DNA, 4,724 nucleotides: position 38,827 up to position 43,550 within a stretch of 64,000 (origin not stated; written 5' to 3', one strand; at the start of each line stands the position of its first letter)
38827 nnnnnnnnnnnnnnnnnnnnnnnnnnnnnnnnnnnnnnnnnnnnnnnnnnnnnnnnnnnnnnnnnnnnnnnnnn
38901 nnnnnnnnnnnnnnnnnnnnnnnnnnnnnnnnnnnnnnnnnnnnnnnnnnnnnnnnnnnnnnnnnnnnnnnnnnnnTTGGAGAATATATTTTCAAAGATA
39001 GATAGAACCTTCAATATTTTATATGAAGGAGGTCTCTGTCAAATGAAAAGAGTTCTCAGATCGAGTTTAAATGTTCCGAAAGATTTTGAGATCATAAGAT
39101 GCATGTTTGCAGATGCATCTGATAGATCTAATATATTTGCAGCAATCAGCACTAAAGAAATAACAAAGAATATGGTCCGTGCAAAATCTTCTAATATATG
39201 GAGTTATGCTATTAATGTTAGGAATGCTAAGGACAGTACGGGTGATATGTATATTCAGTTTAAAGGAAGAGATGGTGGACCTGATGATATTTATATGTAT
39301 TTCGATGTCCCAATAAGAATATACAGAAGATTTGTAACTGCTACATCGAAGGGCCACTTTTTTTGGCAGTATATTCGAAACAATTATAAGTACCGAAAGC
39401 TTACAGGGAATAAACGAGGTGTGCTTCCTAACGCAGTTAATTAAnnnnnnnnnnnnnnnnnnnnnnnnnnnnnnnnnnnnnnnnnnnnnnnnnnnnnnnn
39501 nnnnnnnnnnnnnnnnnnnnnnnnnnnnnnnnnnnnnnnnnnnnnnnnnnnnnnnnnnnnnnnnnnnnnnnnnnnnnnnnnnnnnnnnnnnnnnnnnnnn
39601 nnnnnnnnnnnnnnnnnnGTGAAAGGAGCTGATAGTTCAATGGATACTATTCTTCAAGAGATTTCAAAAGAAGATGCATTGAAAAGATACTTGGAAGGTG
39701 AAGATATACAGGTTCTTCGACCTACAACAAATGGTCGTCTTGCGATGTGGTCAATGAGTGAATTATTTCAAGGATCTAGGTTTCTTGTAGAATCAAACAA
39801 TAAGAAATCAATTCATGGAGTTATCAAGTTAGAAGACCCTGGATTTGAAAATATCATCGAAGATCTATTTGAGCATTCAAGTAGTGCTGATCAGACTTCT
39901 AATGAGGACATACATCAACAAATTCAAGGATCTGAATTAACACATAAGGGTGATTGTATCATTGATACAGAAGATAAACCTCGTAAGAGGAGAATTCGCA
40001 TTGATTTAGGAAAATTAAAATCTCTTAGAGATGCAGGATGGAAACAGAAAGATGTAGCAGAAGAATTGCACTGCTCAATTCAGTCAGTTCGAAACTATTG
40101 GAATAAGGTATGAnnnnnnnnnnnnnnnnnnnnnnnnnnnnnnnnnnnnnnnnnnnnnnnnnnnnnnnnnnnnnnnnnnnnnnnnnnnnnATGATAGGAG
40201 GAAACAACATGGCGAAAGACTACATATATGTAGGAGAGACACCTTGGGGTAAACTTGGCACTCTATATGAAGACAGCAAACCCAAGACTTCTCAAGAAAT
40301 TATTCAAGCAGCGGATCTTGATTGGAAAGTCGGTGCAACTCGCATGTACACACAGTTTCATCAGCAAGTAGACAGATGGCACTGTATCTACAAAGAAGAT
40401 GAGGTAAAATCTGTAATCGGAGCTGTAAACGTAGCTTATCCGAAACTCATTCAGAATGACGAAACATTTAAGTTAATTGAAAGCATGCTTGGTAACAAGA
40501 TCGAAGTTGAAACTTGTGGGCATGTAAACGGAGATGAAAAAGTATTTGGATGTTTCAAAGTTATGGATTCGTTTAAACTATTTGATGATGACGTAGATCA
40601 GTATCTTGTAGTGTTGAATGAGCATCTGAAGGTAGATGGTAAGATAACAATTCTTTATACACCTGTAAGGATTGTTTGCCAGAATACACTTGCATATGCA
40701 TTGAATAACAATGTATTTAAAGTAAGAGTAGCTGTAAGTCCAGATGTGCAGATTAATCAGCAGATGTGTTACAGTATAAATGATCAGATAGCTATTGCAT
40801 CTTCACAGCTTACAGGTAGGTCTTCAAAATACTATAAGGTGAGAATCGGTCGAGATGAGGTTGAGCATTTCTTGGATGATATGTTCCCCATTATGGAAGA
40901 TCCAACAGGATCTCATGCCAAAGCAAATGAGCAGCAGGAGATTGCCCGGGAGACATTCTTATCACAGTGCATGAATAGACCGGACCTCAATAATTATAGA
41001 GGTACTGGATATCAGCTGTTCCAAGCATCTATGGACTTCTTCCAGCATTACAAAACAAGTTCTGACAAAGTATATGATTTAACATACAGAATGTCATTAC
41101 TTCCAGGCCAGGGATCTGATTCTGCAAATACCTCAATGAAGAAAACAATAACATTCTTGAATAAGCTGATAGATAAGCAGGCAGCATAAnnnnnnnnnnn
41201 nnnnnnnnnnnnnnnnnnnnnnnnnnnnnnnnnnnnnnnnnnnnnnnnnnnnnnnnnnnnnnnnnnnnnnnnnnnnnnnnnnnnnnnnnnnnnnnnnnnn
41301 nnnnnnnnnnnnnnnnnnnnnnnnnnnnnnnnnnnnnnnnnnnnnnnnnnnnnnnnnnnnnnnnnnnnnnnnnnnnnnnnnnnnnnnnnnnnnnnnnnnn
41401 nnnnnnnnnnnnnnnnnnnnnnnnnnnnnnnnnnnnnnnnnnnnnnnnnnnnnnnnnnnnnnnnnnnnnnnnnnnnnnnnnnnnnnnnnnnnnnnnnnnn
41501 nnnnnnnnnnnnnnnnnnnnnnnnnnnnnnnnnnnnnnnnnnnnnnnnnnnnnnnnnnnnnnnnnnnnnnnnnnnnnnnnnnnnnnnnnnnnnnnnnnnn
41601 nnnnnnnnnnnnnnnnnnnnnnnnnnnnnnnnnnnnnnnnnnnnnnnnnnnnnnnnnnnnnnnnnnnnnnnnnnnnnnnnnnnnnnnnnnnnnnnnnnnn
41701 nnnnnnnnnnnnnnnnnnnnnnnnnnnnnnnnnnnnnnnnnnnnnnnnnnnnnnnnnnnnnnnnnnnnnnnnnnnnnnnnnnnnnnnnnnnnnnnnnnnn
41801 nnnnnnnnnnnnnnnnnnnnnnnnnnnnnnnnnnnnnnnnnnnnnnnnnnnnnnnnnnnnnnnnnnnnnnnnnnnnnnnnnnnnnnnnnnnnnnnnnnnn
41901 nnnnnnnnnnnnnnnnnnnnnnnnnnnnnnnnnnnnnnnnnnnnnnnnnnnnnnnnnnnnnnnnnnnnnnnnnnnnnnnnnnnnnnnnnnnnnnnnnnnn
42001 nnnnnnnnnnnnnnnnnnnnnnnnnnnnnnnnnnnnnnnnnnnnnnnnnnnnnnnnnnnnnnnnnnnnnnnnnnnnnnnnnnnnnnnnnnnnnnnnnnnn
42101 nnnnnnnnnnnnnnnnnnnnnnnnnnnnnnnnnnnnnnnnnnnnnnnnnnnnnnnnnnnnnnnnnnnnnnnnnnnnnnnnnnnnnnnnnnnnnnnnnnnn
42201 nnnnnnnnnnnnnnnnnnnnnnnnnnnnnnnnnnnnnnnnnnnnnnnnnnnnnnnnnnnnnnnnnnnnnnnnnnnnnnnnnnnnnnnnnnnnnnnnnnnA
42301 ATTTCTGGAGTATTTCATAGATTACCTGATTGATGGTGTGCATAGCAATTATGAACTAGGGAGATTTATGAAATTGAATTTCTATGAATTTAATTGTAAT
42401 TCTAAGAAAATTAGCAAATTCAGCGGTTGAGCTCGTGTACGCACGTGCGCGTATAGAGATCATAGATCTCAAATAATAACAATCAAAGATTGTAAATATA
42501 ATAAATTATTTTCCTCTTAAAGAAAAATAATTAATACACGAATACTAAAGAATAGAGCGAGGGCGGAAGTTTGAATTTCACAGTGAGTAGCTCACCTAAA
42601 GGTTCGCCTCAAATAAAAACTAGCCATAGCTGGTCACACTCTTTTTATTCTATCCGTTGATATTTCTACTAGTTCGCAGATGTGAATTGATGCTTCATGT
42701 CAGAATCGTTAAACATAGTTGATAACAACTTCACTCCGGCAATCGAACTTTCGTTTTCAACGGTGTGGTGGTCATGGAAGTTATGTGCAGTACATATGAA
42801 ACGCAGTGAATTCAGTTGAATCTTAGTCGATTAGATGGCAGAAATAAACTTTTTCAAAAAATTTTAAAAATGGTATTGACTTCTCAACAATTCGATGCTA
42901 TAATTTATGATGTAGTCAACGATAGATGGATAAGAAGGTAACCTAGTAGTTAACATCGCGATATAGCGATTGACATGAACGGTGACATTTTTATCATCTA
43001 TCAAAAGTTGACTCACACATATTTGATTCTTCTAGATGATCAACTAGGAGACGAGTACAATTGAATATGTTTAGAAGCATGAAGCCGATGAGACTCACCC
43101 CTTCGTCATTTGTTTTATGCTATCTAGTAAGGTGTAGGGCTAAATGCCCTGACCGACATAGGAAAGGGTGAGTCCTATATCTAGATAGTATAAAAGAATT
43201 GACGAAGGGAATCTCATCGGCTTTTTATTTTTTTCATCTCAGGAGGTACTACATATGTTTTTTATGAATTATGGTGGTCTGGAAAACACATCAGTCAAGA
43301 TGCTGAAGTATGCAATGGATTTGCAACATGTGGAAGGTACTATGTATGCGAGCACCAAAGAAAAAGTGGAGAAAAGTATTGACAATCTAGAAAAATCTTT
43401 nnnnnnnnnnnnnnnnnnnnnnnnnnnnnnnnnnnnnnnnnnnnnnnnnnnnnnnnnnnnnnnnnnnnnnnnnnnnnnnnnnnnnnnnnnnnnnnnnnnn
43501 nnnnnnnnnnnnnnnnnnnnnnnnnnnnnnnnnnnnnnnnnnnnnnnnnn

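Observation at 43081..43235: A ~145-nt rod-plus-three-way-junction RNA with a loop-to-internal-loop complementarity ends in a U-tract just before the replication genes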

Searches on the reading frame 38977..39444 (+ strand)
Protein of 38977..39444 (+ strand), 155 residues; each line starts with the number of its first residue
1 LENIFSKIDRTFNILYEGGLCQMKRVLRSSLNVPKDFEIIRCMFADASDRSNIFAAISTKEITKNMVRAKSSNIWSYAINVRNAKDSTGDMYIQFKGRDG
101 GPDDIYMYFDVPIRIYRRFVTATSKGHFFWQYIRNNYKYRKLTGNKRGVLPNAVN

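Call 37: search_protein_families(library=phrogs, proteins=[window:38977-39444:+], max_evalue=0.001)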
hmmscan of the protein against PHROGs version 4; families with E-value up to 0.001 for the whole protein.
window:38977-39444:+ (155 aa): 2 families
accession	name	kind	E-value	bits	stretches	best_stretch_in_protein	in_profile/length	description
phrog_8113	-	unknown function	2.8e-14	54.6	1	76-145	19-83/144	-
phrog_3292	-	unknown function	7.4e-08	33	1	65-145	109-179/436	-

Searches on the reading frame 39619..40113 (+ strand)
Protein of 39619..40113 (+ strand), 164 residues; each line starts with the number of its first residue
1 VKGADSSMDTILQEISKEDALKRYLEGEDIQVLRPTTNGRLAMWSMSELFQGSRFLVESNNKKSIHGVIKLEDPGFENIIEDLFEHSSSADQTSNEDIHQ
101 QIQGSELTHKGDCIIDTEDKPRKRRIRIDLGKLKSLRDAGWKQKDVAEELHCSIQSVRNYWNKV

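Call 8: search_protein_families(library=pfam, proteins=[window:39619-40113:+], max_evalue=0.01)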
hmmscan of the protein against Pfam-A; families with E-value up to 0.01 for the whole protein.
window:39619-40113:+ (164 aa): 2 families
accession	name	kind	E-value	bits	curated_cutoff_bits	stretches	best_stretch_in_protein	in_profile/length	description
PF13384.12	HTH_23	-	0.0032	17.7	24.6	1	136-160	14-37/50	Homeodomain-like domain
PF08281.18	Sigma70_r4_2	-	0.0059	16.7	25.7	0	140-160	26-46/54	Sigma-70, region 4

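Call 37: search_protein_families(library=phrogs, proteins=[window:39619-40113:+], max_evalue=0.001)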
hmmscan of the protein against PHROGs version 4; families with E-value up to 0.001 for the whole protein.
window:39619-40113:+ (164 aa): 1 family
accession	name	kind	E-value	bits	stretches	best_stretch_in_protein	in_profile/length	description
phrog_3855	-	DNA, RNA and nucleotide metabolism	3.7e-05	25.1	1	93-163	33-102/115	HTH DNA binding protein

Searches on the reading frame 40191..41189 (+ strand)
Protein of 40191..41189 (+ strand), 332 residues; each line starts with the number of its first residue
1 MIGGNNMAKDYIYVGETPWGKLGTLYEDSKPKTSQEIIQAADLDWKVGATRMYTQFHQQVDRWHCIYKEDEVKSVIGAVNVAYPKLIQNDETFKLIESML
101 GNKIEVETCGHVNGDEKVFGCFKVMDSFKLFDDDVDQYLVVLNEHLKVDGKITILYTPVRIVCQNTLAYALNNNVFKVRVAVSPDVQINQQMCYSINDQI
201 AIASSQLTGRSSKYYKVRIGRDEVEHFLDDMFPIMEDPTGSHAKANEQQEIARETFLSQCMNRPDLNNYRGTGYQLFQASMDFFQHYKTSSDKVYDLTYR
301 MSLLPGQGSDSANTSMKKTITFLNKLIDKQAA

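Call 8: search_protein_families(library=pfam, proteins=[window:40191-41189:+], max_evalue=0.01)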
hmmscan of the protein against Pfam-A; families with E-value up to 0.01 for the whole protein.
window:40191-41189:+ (332 aa): 1 family
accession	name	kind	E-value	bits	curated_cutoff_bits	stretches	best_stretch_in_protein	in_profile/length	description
PF06067.16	DUF932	-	3.3e-21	76.6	23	1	85-290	10-212/227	Domain of unknown function (DUF932)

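Call 37: search_protein_families(library=phrogs, proteins=[window:40191-41189:+], max_evalue=0.001)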
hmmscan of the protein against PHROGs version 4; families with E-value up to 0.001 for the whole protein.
window:40191-41189:+ (332 aa): 1 family
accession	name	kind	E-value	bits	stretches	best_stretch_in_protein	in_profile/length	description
phrog_1221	-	unknown function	2.4e-31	110.1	1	16-293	34-315/355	-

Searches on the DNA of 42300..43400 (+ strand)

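Call 5: search_rna_families(source=window, start=42300, end=43400, threshold=evalue, max_evalue=10, show_alignments=3)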
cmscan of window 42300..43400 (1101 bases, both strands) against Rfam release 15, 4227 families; matches with E-value up to 10: 10.
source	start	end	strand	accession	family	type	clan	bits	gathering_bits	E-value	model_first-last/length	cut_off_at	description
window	43061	43244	+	RF04130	MIR7996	Gene; miRNA;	-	27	119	0.022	1-190/190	no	MIR7996 microRNA precursor family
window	43122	43212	+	RF02937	Clostridiales-2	Gene; sRNA;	-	21.4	58.6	0.027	1-82/82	no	Clostridiales-2 RNA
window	42852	42915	-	RF02402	Afu_263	Gene; snRNA; snoRNA; CD-box;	CL00070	21.2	60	3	1-96/96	no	A. fumigatus snoRNA Afu_263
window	43100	43208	+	RF04147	MIR6224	Gene; miRNA;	-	19.5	171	0.37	1-176/176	no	MIR6224 microRNA precursor family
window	42343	42473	+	RF01295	SCARNA7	Gene; snRNA; snoRNA; scaRNA;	-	18.6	65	0.04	1-330/330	no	Small Cajal body-specific RNA 7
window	43028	43076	+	RF02539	SNOR75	Gene; snRNA; snoRNA; CD-box;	-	18.2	50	2.1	1-87/87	no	Plant small nucleolar RNA SNOR75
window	42537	42589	+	RF04266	mir-9412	Gene; miRNA;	-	16.3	70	6.9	1-64/64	no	mir-9412 microRNA precursor family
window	42977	43030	+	RF01652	ceN70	Gene; snRNA; snoRNA; CD-box;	-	14.4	65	8.2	1-71/71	no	Caenorhabditis snoRNA ceN70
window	43190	43320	-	RF02079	STnc180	Gene; sRNA;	-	13.8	50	7.4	1-208/208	no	Enterobacterial sRNA STnc180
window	42653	42701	-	RF01933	bxd_5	Gene; lncRNA;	-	12.4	50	4.6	1-57/57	no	Bithoraxoid conserved region 5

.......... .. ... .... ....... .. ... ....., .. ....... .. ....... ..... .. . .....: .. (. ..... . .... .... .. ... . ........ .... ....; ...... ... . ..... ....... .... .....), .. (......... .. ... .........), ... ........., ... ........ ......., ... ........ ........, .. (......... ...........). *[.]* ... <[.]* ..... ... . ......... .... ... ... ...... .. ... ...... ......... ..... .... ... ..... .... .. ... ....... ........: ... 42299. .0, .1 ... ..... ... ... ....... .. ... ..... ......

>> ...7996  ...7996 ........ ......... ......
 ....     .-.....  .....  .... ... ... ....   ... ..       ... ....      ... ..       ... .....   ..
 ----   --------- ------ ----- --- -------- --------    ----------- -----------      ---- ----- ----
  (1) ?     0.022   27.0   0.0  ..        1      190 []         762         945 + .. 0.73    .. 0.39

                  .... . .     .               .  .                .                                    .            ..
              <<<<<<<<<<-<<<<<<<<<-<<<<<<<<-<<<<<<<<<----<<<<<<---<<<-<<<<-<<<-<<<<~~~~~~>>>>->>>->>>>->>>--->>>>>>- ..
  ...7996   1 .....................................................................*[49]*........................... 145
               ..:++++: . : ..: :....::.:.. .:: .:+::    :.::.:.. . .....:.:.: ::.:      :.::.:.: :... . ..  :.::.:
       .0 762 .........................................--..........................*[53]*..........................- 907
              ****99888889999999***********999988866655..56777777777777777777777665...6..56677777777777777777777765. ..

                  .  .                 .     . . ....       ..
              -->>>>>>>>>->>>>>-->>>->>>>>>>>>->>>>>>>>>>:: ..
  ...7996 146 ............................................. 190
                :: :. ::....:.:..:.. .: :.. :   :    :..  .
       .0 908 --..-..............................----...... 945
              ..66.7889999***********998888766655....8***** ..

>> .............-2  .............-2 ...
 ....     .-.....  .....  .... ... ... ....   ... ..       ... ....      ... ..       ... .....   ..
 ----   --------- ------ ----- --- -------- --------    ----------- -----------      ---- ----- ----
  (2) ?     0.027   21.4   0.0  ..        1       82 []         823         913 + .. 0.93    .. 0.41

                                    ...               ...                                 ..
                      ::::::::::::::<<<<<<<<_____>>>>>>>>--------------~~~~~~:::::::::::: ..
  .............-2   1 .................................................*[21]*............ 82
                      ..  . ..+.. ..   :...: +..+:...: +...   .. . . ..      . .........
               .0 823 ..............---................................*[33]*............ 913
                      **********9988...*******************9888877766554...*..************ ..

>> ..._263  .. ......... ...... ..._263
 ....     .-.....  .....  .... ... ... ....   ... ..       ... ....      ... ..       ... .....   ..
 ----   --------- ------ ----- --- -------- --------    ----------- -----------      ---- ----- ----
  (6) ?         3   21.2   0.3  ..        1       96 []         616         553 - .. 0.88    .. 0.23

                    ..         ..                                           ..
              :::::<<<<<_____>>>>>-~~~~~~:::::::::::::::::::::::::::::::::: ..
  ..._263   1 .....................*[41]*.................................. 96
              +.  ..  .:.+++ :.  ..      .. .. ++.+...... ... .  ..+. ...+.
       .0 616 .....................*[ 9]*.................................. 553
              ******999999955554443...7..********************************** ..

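Call 6: search_dna_similar(query=window:42400-43400:+, collection=phages, mode=distant, max_rows=40)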
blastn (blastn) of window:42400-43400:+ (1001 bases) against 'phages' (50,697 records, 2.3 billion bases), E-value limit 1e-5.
No match.

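Call 93: build_rna_model(alignment_id=A2)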
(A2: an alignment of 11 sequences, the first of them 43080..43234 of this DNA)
Model R1 built from alignment A2 (11 sequences, 174 columns); structure: RNAalifold consensus.
model positions 153; base pairs 50; branch points 0; effective number of sequences 1; information 0.59 bits per position. Calibrated on 0.2 Mb of random sequence (short: E-values are rough).
structure used (alignment columns):
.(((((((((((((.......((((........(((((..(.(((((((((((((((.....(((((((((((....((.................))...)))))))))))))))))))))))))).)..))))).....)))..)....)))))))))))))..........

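Call 94: search_with_rna_model(model_id=R1, source=window, max_evalue=10)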
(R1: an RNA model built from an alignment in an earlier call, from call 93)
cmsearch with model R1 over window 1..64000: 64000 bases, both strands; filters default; matches with E-value up to 10: 2.
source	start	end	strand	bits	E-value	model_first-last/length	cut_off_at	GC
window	43080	43232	+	172.7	1.5e-39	1-153/153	no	0.41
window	43073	43225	-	69.2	1.8e-14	1-153/153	no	0.42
